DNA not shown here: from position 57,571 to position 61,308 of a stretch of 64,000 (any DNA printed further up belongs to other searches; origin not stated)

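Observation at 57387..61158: Giant three-module nuclease/exonuclease/helicase protein with an overlapping small partner gene: candidate stand-alone defence or DNA-processing system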

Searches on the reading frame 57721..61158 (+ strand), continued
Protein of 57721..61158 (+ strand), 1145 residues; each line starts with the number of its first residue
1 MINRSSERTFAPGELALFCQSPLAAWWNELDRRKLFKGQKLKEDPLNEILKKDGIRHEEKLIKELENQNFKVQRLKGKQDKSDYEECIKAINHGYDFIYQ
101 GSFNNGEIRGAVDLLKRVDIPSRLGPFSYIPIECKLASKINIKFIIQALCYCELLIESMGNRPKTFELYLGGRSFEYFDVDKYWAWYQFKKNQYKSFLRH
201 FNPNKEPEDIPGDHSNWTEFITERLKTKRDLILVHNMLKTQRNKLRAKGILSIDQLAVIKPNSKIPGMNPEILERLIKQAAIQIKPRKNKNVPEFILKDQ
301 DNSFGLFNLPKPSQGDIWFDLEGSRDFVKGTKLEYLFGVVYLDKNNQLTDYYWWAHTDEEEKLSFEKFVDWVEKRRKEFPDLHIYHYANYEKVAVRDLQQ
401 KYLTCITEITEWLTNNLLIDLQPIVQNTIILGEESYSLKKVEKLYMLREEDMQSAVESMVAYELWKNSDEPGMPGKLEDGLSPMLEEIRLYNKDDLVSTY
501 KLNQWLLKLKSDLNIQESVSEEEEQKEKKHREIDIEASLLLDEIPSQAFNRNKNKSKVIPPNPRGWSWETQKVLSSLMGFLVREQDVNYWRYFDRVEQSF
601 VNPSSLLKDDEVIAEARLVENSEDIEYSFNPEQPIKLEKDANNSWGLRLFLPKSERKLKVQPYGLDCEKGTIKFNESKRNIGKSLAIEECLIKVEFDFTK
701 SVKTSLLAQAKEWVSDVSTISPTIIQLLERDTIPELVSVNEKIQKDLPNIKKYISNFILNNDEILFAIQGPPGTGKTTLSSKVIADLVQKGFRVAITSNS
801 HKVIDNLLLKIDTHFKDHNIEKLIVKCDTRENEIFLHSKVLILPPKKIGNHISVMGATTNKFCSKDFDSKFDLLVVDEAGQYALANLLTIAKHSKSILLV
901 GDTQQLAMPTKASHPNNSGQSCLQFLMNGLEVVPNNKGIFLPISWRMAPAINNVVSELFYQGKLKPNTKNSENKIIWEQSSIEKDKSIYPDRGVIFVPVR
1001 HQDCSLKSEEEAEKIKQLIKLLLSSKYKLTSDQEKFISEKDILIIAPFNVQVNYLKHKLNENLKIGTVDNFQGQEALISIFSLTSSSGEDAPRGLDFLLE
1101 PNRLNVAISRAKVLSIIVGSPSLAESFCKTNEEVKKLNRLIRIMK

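Call 78: fold_search(model_id=the predicted structure, library=pdb)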
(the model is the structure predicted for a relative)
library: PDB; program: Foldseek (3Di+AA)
matches with E <= 10: 1678; with E <= 0.001: 201
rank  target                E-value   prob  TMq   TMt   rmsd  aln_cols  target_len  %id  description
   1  5ean_A                8.1e-23  1.00  0.32  0.35  24.2      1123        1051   15  Crystal structure of Dna2 in complex with a 5' overhang DNA (released 2015-11-18)
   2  4b3g_A                3.3e-21  1.00  0.35  0.62   7.2       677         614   17  crystal structure of Ighmbp2 helicase in complex with RNA (released 2012-09-26)
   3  8rd3_A                4.2e-21  1.00  0.33  0.56   8.6       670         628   18  Crystal structure of Saccharomyces cerevisiae Nmd4 protein bound to Upf1 helicase domain (released 2024-08-14)
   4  9qdq_A                5.2e-21  1.00  0.33  0.46   9.2       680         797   18  Cryo-EM structure of Upf1-Nmd4-Ebs1 in complex with RNA (released 2025-10-22)
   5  2gjk                  7.4e-21  1.00  0.33  0.57   8.0       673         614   19  Structural and functional insights into the human Upf1 helicase core (released 2007-01-09)
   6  4b3g_B                8.7e-21  1.00  0.34  0.60   7.7       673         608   18  crystal structure of Ighmbp2 helicase in complex with RNA (released 2012-09-26)
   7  2xzo_A                9.6e-21  1.00  0.33  0.56   8.1       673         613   19  Upf1 helicase - RNA complex (released 2011-03-30)
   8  5eaw_A                2.4e-20  1.00  0.34  0.37  23.8      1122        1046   15  Crystal structure of Dna2 nuclease-helicase (released 2015-11-18)
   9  4b3f                  3.3e-20  1.00  0.33  0.57   9.7       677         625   18  crystal structure of Ighmbp2 helicase (released 2012-09-26)
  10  2xzl_A                4.3e-20  1.00  0.30  0.43  10.6       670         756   19  Upf1-RNA complex (released 2011-03-30)
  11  2gk7                  7.5e-20  1.00  0.33  0.59   8.2       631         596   20  Structural and Functional insights into the human Upf1 helicase core (released 2007-01-09)
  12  2wjv_A                8.3e-20  1.00  0.32  0.45   8.0       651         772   17  Crystal structure of the complex between human nonsense mediated decay factors UPF1 and UPF2 (released 2009-07-07)
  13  8ftm_A                8.3e-20  1.00  0.32  0.49  13.2       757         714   14  Setx-ssRNA-ADP-SO4 complex (released 2023-10-25)
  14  5eax_A                9.2e-20  1.00  0.35  0.38  21.3      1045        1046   16  Crystal structure of Dna2 in complex with an ssDNA (released 2015-11-18)
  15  2xzp                  9.7e-20  1.00  0.33  0.57   8.2       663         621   18  Upf1 helicase (released 2011-03-30)
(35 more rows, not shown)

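Call 79: find_encoding_contigs(protein=P0007, flank=4000, max_places=2)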
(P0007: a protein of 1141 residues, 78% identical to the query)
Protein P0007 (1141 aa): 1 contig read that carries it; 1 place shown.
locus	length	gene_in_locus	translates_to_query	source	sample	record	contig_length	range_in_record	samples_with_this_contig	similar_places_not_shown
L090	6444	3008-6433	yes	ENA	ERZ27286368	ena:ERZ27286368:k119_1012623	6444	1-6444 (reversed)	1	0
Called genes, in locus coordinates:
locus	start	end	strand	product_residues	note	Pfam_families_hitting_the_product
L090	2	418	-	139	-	?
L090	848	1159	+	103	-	-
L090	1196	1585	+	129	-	-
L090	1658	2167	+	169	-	-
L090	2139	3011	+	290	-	PF01435:Peptidase_M48 (faint)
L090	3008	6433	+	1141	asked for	PF13482:RNase_H_2, PF04851:ResIII (weak), PF13086:AAA_11, PF05127:NAT10_TcmA_helicase (weak), PF13245:AAA_19, PF13604:AAA_30, PF13086:AAA_11 (weak), PF13087:AAA_12, +4 more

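Call 80: find_encoding_contigs(protein=P0008, flank=4000, max_places=2)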
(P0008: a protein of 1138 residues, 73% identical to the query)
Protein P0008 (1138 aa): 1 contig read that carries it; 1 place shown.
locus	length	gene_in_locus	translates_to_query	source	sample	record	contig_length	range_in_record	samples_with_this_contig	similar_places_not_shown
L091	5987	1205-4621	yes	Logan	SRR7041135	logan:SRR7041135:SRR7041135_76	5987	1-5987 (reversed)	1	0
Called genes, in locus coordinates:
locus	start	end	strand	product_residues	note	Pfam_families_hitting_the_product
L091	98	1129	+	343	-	-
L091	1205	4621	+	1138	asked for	PF13482:RNase_H_2, PF04851:ResIII (weak), PF13086:AAA_11 (weak), PF13604:AAA_30, PF20720:nSTAND3 (weak), PF05127:NAT10_TcmA_helicase (weak), PF13245:AAA_19, PF13087:AAA_12, +4 more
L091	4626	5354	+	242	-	-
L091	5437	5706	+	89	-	-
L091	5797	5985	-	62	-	?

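Call 81: find_encoding_contigs(protein=P0006, flank=4000, max_places=2)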
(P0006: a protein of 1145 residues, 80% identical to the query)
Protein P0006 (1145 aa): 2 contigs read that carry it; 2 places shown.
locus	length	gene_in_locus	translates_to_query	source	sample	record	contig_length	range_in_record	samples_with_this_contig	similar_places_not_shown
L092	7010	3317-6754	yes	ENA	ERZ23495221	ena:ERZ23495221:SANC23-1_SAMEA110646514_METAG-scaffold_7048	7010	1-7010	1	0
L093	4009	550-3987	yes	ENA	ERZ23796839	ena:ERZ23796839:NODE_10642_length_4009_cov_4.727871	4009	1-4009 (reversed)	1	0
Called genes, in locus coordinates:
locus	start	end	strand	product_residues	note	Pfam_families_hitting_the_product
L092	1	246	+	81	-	?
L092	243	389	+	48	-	-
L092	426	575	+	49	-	-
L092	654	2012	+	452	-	PF09903:DUF2130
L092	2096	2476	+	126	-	-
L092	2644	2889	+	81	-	-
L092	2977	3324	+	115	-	-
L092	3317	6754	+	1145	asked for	PF13482:RNase_H_2, PF04851:ResIII (weak), PF13086:AAA_11, PF05127:NAT10_TcmA_helicase (weak), PF13245:AAA_19, PF13604:AAA_30, PF13086:AAA_11 (weak), PF13087:AAA_12, +1 more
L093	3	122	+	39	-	?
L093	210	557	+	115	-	-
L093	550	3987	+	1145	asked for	PF13482:RNase_H_2, PF04851:ResIII (weak), PF13086:AAA_11, PF05127:NAT10_TcmA_helicase (weak), PF13245:AAA_19, PF13604:AAA_30, PF13086:AAA_11 (weak), PF13087:AAA_12, +1 more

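Call 98: get_annotated_region(hit=H14, flank=7000)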
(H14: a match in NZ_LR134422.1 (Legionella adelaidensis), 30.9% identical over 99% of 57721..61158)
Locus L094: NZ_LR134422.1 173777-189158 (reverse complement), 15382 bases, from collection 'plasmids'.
description: Legionella adelaidensis strain NCTC12735 plasmid 13, complete sequence
organism: Legionella adelaidensis (NCBI taxid 45056)
taxonomy: Bacteria; Pseudomonadota; Gammaproteobacteria; Legionellales; Legionellaceae; Legionella; Legionella adelaidensis
host: -; source: environmental,Cooling tower water; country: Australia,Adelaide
typing (MOB-suite, as given by PLSDB): non-mobilizable
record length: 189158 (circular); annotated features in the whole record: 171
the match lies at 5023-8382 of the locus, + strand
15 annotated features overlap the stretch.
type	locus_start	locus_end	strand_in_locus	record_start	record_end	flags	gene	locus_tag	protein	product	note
CDS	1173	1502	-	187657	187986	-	hxsD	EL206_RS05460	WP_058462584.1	His-Xaa-Ser system protein HxsD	-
CDS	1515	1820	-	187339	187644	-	-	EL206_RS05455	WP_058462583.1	hypothetical protein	-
CDS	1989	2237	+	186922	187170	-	-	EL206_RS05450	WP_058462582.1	helix-turn-helix transcriptional regulator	-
CDS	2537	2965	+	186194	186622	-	-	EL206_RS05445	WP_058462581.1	hypothetical protein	-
CDS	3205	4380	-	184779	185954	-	-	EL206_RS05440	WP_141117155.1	ISL3 family transposase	-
CDS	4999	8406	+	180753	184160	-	-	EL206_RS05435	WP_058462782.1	TM0106 family RecB-like putative nuclease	-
CDS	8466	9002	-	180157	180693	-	-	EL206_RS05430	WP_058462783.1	GNAT family N-acetyltransferase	-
CDS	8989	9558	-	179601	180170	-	-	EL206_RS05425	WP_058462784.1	dihydrofolate reductase family protein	-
CDS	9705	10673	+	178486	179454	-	-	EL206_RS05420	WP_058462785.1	GNAT family N-acetyltransferase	-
CDS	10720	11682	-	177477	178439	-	-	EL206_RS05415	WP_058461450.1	IS110 family transposase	-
CDS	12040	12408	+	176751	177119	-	-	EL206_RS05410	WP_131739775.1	hypothetical protein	-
CDS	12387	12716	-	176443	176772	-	-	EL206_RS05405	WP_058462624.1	hypothetical protein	-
CDS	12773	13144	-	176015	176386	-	-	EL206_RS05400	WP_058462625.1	MarR family transcriptional regulator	GO:0006355 - regulation of DNA-templated transcription [Evidence IEA]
CDS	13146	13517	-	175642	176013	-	-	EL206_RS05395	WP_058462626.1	DUF6516 family protein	-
CDS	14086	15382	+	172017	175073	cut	-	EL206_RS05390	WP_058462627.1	hypothetical protein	-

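Call 99: get_annotated_region(hit=H16, flank=7000)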
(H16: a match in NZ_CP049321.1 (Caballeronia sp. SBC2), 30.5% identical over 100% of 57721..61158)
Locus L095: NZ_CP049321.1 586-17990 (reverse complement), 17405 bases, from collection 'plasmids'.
description: Caballeronia sp. SBC2 plasmid pSBC2-5, complete sequence
organism: Caballeronia sp. SBC2 (NCBI taxid 2705547)
taxonomy: Bacteria; Pseudomonadota; Betaproteobacteria; Burkholderiales; Burkholderiaceae; Caballeronia; Caballeronia sp. SBC2
host: -; source: whole organism,soil; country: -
typing (MOB-suite, as given by PLSDB): mobilizable; relaxase MOBP
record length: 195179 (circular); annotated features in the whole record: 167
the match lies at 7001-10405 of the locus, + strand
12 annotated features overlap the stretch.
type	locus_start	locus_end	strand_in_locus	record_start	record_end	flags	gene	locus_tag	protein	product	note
CDS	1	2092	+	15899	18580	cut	-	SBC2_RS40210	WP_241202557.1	chromosome partitioning protein ParA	-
CDS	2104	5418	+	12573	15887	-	-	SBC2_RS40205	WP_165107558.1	DUF2357 domain-containing protein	-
CDS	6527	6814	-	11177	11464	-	-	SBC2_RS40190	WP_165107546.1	hypothetical protein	-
CDS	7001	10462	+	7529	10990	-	-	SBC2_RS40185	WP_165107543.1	TM0106 family RecB-like putative nuclease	-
CDS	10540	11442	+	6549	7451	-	-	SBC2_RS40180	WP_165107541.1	5'-nucleotidase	-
CDS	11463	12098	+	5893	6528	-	-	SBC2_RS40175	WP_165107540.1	hypothetical protein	-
CDS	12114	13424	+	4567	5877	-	-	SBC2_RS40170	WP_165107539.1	hypothetical protein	-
CDS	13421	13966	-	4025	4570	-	-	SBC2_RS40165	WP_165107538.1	hypothetical protein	-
CDS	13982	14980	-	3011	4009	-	-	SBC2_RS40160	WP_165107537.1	hypothetical protein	-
CDS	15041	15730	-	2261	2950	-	-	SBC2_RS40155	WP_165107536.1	hypothetical protein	-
CDS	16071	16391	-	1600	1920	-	-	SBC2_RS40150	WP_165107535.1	hypothetical protein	-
CDS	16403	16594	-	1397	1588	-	-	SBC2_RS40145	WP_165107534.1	hypothetical protein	-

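Call 100: get_annotated_region(hit=H17, flank=7000)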
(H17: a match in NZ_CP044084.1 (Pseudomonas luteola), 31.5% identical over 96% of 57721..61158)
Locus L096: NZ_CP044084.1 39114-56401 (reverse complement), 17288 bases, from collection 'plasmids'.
description: Pseudomonas luteola strain FDAARGOS_637 plasmid unnamed1, complete sequence
organism: Pseudomonas luteola (NCBI taxid 47886)
taxonomy: Bacteria; Pseudomonadota; Gammaproteobacteria; Pseudomonadales; Pseudomonadaceae; Pseudomonas; Pseudomonas luteola
host: -; source: Homo sapiens,clinical isolate; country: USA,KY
typing (MOB-suite, as given by PLSDB): non-mobilizable
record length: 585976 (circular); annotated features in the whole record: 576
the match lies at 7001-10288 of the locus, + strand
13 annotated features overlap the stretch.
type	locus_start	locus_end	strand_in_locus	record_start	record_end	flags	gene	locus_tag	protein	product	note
CDS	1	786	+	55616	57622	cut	-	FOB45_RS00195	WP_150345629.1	dynamin family protein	-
CDS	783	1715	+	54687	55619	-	-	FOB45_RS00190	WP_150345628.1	hypothetical protein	-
CDS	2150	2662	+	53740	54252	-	-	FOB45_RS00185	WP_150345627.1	hypothetical protein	-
CDS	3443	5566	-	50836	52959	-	-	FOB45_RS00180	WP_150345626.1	ATP-binding protein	-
CDS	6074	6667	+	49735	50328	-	-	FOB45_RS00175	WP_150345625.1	hypothetical protein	-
CDS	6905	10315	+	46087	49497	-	-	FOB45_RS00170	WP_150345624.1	TM0106 family RecB-like putative nuclease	-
CDS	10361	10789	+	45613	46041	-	-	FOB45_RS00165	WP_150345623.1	hypothetical protein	-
CDS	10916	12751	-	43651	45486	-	-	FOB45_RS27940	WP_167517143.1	inositol monophosphatase family protein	-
CDS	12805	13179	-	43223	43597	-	-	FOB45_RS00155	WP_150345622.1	hypothetical protein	-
CDS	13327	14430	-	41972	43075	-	-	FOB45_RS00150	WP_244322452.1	WYL domain-containing protein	-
CDS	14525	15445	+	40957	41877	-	-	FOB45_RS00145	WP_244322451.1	hypothetical protein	-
CDS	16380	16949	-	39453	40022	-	-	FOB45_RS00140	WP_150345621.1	HD domain-containing protein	-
CDS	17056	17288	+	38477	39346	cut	-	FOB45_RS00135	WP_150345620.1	WYL domain-containing protein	-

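Call 101: get_annotated_region(hit=H19, flank=7000)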
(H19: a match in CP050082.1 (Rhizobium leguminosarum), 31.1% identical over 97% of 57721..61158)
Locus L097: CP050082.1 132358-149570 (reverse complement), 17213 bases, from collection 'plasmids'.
description: Rhizobium leguminosarum bv. trifolii strain 31B plasmid pRL31b4, complete sequence
organism: Rhizobium leguminosarum (NCBI taxid 386)
taxonomy: Bacteria; Pseudomonadota; Alphaproteobacteria; Hyphomicrobiales; Rhizobiaceae; Rhizobium; Rhizobium leguminosarum
host: -; source: Trifolium pratense; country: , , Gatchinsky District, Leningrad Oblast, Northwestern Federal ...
typing (MOB-suite, as given by PLSDB): mobilizable; relaxase MOBQ
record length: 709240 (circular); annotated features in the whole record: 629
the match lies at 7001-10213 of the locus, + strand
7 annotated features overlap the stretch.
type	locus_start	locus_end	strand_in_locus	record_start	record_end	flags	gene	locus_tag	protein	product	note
CDS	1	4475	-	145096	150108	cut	-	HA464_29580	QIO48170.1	AAA family ATPase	-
CDS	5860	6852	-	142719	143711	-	-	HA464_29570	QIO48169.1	WYL domain-containing protein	-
CDS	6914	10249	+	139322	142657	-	-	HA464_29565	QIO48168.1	TM0106 family RecB-like putative nuclease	-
CDS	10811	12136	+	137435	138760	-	-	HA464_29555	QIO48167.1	DNA cytosine methyltransferase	-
CDS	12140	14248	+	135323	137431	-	-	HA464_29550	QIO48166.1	hypothetical protein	-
CDS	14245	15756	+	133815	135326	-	-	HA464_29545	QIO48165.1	hypothetical protein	-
CDS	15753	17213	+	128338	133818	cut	-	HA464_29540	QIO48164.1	ATP-binding protein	-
